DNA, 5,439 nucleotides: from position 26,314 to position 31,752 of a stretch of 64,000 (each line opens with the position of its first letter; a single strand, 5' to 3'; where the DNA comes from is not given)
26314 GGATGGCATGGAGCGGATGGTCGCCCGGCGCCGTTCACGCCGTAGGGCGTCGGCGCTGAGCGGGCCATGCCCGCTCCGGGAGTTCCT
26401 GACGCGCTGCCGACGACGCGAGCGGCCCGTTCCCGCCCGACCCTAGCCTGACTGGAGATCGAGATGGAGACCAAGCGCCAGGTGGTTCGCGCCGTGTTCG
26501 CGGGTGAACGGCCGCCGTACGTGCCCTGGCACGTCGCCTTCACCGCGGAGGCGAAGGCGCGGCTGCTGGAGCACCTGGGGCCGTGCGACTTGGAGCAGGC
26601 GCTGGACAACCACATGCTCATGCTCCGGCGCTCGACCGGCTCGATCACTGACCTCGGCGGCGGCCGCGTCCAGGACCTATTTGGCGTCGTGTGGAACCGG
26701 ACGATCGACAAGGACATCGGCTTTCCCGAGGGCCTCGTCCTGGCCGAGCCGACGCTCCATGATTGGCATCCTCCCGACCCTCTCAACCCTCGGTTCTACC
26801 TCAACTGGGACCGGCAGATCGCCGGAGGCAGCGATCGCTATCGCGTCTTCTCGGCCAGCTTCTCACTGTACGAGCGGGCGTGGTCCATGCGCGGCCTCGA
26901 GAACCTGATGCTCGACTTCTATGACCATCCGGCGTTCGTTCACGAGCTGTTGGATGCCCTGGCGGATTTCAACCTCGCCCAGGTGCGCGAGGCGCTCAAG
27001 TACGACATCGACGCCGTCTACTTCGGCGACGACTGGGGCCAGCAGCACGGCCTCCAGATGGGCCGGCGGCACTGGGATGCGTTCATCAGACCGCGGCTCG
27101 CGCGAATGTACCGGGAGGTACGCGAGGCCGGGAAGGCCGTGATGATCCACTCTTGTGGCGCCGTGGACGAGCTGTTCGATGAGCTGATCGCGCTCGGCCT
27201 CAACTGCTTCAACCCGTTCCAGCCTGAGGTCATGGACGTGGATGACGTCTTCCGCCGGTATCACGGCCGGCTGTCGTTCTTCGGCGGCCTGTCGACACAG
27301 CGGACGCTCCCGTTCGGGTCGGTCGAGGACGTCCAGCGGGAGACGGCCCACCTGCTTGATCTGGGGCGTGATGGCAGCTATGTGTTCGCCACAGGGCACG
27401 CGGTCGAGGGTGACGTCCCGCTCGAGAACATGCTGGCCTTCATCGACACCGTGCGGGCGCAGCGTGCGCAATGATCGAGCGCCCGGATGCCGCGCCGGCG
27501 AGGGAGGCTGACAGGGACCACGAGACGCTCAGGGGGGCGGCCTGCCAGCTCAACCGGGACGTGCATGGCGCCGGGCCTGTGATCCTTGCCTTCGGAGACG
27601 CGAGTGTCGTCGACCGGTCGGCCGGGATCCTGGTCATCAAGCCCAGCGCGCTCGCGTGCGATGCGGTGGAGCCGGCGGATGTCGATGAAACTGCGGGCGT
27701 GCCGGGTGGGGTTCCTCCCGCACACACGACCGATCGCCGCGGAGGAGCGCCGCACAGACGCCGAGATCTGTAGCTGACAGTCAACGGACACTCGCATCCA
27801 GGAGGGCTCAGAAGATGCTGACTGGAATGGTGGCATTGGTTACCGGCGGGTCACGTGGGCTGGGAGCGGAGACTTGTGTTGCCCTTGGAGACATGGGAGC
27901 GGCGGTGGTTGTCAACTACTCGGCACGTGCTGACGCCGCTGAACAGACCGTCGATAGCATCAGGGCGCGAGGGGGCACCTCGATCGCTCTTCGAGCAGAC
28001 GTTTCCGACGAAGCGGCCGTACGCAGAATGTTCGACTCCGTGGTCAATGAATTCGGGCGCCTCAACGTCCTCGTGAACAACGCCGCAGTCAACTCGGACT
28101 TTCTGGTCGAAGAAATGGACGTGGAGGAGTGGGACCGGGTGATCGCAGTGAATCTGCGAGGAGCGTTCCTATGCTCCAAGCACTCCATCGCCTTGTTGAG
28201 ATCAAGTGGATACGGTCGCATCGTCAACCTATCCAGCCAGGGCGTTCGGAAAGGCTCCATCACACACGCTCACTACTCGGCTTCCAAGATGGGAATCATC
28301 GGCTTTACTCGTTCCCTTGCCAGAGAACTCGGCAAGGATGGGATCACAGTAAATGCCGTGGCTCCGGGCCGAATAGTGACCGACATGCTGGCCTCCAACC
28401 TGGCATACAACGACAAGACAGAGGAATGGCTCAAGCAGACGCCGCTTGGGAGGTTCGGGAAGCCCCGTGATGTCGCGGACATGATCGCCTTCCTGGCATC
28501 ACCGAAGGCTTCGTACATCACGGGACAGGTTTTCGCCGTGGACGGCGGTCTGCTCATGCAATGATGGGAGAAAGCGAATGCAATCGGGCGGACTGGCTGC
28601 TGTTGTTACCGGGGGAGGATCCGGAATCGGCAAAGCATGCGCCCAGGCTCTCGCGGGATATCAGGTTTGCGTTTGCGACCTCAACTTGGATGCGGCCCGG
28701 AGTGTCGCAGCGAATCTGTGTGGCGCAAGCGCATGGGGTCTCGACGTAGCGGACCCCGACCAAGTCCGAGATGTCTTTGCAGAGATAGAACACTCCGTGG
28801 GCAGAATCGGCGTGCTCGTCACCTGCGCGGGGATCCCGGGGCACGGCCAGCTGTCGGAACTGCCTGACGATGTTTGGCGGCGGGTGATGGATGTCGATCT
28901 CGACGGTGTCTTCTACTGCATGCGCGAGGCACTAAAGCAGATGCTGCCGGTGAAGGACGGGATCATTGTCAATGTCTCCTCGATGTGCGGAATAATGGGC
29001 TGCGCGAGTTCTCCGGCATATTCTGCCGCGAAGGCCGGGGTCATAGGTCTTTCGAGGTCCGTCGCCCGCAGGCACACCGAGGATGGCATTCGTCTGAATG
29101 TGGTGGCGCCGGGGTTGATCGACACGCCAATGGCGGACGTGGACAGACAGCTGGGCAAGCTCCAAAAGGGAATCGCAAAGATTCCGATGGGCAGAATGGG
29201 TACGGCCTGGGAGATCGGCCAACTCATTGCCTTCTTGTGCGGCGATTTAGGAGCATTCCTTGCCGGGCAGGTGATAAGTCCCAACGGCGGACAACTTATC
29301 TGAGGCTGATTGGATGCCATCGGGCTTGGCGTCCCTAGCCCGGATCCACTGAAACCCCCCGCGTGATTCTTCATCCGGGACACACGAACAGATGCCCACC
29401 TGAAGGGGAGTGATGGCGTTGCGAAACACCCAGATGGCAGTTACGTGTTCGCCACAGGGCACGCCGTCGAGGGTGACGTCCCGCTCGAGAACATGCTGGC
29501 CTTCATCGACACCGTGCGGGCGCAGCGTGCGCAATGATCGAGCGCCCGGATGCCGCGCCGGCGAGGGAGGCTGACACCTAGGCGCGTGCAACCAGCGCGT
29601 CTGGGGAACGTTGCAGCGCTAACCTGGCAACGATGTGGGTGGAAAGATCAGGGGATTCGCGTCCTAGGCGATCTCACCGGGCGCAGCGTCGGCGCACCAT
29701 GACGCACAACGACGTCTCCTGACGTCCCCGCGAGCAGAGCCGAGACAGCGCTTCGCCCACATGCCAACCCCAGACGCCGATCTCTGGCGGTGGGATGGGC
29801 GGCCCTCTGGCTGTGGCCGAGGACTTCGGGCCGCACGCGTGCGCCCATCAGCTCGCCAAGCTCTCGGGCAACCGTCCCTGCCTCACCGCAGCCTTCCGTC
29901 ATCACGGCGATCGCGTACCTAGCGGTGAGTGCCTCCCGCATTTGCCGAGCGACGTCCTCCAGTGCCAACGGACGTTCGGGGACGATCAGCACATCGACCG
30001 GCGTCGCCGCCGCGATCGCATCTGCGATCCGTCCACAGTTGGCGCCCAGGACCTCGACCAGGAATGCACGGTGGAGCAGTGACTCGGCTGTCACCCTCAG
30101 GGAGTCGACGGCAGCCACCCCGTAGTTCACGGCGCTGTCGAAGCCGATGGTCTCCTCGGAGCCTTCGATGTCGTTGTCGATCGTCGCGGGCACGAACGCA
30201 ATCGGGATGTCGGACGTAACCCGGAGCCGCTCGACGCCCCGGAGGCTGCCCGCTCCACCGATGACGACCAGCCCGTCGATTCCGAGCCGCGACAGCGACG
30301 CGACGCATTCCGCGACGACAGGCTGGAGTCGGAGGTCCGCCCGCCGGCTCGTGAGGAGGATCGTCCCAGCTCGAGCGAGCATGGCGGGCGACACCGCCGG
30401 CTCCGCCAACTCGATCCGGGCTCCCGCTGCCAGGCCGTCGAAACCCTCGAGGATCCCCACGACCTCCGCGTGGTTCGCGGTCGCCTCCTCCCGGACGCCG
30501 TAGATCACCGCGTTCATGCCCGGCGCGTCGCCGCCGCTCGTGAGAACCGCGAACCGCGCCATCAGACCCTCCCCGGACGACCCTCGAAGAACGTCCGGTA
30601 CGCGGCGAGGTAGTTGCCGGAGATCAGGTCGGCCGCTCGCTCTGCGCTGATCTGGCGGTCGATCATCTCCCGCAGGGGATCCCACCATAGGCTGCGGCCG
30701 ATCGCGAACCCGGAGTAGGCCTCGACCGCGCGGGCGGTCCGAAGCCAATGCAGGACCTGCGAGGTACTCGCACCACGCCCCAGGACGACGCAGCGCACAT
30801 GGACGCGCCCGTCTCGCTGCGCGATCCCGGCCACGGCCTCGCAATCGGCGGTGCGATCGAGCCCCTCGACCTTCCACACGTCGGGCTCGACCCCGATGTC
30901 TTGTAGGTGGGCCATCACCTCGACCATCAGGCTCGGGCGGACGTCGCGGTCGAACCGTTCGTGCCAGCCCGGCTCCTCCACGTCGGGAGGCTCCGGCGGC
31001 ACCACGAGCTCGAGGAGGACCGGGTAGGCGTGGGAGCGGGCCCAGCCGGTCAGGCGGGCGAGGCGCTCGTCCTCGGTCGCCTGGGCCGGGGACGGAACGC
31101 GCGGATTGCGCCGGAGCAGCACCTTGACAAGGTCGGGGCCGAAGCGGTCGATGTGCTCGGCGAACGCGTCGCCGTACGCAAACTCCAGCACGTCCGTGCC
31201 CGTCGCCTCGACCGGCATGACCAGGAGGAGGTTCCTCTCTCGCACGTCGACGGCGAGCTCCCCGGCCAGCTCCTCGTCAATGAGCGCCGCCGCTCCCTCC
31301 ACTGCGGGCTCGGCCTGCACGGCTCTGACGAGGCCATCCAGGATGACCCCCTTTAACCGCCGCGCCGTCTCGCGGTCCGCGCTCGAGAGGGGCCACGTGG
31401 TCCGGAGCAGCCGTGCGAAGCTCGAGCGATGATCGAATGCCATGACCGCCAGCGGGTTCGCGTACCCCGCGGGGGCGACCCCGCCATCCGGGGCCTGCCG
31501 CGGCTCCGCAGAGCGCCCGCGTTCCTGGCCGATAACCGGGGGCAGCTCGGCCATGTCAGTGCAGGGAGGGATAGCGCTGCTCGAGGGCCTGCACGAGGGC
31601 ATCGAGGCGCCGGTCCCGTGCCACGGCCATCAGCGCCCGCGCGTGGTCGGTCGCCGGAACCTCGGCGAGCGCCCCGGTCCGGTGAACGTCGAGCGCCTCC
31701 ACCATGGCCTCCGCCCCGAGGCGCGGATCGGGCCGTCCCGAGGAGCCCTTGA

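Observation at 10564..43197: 32.6-kb integrase-bearing island bounded by a duplicated 5' half of tRNA-Arg (unusual polarity)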

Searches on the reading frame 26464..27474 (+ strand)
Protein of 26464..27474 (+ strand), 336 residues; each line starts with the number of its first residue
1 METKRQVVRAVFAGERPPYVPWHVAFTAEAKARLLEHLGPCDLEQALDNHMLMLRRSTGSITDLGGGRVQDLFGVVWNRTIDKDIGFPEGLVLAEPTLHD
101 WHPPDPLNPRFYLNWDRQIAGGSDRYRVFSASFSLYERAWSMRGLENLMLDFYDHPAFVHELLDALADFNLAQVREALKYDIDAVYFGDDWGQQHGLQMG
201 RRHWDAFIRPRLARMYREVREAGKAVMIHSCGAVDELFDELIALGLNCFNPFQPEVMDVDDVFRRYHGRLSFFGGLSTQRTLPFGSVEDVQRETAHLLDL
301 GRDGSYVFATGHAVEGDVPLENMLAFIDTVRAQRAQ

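Call 13: search_protein_families(library=pfam, proteins=[window:26464-27474:+], max_evalue=0.001)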
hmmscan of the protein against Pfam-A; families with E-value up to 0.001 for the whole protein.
window:26464-27474:+ (336 aa): 1 family
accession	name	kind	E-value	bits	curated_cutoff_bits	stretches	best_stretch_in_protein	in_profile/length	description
PF01208.23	URO-D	-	1e-25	91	23.9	1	141-332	158-345/346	Uroporphyrinogen decarboxylase (URO-D)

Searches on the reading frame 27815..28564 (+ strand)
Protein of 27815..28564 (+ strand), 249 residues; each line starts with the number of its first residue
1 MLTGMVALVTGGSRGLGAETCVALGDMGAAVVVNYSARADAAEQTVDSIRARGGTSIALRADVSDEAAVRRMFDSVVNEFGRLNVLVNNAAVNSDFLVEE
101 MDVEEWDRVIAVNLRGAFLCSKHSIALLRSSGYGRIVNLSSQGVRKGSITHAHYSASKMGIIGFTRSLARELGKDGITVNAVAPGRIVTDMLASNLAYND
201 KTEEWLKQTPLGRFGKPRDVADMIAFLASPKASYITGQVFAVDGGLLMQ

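Call 13: search_protein_families(library=pfam, proteins=[window:27815-28564:+], max_evalue=0.001)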
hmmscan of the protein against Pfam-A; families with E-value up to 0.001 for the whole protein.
window:27815-28564:+ (249 aa): 4 families
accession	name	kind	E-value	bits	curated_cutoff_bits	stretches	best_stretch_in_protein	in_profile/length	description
PF13561.12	adh_short_C2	-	1.8e-66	224.5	27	1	14-246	6-235/236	Enoyl-(Acyl carrier protein) reductase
PF00106.31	adh_short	-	1.3e-55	188.4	26.6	1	6-195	2-190/195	short chain dehydrogenase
PF08659.16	KR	-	9.2e-18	65.2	22.6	1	7-168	3-163/180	KR domain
PF23441.1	SDR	-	5.9e-07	29.6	27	1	5-247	8-256/258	SDR-like rossmann domain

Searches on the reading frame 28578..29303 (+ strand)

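Call 14: search_protein_families(library=pfam, proteins=[window:28578-29303:+], max_evalue=0.001)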
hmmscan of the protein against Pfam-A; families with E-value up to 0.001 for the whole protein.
window:28578-29303:+ (241 aa): 3 families
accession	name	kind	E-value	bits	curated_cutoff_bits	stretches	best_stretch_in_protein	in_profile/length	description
PF13561.12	adh_short_C2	-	1.6e-53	182.2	27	1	15-238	6-234/236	Enoyl-(Acyl carrier protein) reductase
PF00106.31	adh_short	-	5.8e-51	173.2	26.6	1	7-187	2-188/195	short chain dehydrogenase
PF08659.16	KR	-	4.2e-11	43.5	22.6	1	9-161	4-162/180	KR domain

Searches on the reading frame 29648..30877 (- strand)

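Call 14: search_protein_families(library=pfam, proteins=[window:29648-30877:-], max_evalue=0.001)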
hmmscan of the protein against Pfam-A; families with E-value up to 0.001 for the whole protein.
window:29648-30877:- (409 aa): 1 family
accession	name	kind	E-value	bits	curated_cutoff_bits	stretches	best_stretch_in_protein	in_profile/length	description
PF00365.25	PFK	-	2.6e-72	244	30.9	1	108-380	1-276/277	Phosphofructokinase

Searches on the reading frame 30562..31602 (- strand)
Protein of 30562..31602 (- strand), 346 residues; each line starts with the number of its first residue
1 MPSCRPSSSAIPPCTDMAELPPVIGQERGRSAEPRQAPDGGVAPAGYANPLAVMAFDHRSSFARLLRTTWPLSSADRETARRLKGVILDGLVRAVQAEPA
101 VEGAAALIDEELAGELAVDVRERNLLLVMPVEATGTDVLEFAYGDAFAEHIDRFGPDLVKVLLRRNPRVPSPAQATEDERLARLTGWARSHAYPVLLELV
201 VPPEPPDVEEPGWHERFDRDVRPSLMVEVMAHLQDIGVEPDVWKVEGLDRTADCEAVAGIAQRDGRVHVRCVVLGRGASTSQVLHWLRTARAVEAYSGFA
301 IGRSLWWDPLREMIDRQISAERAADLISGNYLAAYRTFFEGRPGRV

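Call 14: search_protein_families(library=pfam, proteins=[window:30562-31602:-], max_evalue=0.001)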
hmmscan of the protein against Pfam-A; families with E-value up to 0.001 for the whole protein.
window:30562-31602:- (346 aa): 1 family
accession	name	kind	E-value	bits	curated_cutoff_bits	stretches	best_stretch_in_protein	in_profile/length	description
PF09863.15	DUF2090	-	1.7e-27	96.8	27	1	50-333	36-301/310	Uncharacterized protein conserved in bacteria (DUF2090)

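Call 55: search_protein_families(library=ncbifam, proteins=[window:30562-31602:-], max_evalue=0.001)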
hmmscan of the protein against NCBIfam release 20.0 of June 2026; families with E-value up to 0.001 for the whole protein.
window:30562-31602:- (346 aa): 2 families
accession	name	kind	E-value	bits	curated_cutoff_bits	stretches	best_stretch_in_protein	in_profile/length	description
NF047869.1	myo_kin_aldol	exception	3.1e-14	52.3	600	1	49-290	360-584/586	bifunctional 5-dehydro-2-deoxygluconokinase/5-dehydro-2-deoxyphosphogluconate aldolase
NF009498.0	PRK12858.1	subfamily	8.8e-12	44.6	184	1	51-312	22-288/342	tagatose 1,6-diphosphate aldolase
